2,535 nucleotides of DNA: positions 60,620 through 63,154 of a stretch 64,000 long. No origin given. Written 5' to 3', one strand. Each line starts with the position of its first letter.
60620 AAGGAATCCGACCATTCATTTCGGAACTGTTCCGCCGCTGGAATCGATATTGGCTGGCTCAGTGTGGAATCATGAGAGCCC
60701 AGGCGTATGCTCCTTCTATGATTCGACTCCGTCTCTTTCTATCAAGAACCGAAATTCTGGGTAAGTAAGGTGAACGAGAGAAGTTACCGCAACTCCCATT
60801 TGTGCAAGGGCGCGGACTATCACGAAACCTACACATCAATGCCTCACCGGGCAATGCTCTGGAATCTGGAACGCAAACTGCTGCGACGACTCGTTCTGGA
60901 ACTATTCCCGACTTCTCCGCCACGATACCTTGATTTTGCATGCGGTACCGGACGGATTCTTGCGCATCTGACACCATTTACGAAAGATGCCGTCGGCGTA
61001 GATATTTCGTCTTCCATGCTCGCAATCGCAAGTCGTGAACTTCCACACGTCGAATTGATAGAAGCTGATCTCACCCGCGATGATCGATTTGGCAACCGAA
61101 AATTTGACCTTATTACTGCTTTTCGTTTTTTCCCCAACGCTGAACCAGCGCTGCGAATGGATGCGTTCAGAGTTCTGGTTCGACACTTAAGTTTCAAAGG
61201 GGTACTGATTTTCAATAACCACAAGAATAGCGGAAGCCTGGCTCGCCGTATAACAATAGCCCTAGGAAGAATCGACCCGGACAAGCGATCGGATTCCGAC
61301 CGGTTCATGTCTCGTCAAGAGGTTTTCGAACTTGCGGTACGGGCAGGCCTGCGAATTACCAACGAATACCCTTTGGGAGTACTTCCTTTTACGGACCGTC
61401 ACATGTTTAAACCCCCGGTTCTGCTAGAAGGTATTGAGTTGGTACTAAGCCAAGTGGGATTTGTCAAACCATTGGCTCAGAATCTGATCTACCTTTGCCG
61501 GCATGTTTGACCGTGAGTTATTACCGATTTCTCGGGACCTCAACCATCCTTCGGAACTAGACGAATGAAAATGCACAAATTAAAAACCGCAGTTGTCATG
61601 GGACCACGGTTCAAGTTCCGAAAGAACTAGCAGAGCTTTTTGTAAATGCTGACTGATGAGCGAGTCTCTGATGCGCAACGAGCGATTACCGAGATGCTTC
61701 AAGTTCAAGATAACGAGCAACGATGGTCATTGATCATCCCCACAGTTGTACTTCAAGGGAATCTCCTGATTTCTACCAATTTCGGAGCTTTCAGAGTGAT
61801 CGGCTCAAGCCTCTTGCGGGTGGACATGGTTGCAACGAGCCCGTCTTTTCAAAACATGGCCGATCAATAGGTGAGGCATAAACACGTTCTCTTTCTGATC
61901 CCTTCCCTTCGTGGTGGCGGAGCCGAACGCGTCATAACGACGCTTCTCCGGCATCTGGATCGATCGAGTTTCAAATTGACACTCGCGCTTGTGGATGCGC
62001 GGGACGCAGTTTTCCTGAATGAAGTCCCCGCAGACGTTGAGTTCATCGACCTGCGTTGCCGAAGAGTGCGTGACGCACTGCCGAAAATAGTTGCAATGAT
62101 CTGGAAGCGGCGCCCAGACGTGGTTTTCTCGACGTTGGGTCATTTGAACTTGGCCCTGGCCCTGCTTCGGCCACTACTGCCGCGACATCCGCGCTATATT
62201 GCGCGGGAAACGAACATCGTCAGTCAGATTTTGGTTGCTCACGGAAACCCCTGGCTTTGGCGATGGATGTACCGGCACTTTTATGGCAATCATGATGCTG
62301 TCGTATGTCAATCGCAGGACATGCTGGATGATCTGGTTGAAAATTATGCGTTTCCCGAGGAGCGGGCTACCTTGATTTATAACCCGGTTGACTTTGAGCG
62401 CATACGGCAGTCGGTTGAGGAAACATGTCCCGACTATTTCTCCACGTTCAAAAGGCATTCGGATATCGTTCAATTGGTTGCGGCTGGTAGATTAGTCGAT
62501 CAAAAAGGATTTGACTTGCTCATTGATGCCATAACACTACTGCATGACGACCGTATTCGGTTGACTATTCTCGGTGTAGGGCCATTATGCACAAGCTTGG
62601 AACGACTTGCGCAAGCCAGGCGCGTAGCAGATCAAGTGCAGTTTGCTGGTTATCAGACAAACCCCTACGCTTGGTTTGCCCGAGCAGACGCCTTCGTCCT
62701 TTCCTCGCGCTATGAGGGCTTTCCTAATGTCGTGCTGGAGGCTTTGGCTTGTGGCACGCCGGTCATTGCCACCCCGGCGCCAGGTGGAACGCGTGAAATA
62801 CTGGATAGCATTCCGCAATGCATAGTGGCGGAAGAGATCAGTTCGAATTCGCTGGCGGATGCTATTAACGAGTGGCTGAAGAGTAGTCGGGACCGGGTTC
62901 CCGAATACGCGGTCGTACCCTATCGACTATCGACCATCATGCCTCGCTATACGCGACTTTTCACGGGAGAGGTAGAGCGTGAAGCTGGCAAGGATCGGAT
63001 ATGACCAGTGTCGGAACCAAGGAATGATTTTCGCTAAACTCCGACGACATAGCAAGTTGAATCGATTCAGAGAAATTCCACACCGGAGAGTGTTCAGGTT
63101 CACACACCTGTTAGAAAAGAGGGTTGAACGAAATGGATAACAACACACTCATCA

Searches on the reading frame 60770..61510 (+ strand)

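Call 56: search_protein_families(library=pfam, proteins=[window:60770-61510:+], max_evalue=0.01)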
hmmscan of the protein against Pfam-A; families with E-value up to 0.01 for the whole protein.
window:60770-61510:+ (246 aa): 5 families
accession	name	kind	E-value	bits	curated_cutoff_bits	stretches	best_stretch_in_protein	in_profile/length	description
PF13649.12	Methyltransf_25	-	5.5e-13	49.9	27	1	54-141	2-94/97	Methyltransferase domain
PF13489.12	Methyltransf_23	-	5.7e-11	42.8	27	1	35-196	6-161/164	Methyltransferase domain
PF08241.18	Methyltransf_11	-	8.4e-11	42.8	21.2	1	54-148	1-95/95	Methyltransferase domain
PF08242.18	Methyltransf_12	-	6.1e-10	40.1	30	1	54-145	1-97/98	Methyltransferase domain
PF13847.12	Methyltransf_31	-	3.4e-07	30.5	27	1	52-158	6-119/145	Methyltransferase domain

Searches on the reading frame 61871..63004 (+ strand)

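Call 56: search_protein_families(library=pfam, proteins=[window:61871-63004:+], max_evalue=0.01)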
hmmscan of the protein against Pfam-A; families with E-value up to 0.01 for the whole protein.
window:61871-63004:+ (377 aa): 6 families
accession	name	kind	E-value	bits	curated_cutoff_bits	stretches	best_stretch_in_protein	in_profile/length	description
PF00534.26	Glycos_transf_1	-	1.2e-32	113.3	26.4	1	202-341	18-161/172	Glycosyl transferases group 1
PF13692.12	Glyco_trans_1_4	-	1e-31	110.6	27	1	202-337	4-141/142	Glycosyl transferases group 1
PF13439.12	Glyco_transf_4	-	1.3e-17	64.8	28.5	1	16-177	2-170/170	Glycosyltransferase Family 4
PF13579.12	Glyco_trans_4_4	-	6e-12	46.6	29.7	1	16-171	1-157/158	Glycosyl transferase 4-like domain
PF20706.3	GT4-conflict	-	5.5e-11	42.5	26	1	197-327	195-337/385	Family 4 Glycosyltransferase in conflict systems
PF13524.12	Glyco_trans_1_2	-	0.00044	20.6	25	1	266-341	41-117/144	Glycosyl transferase-like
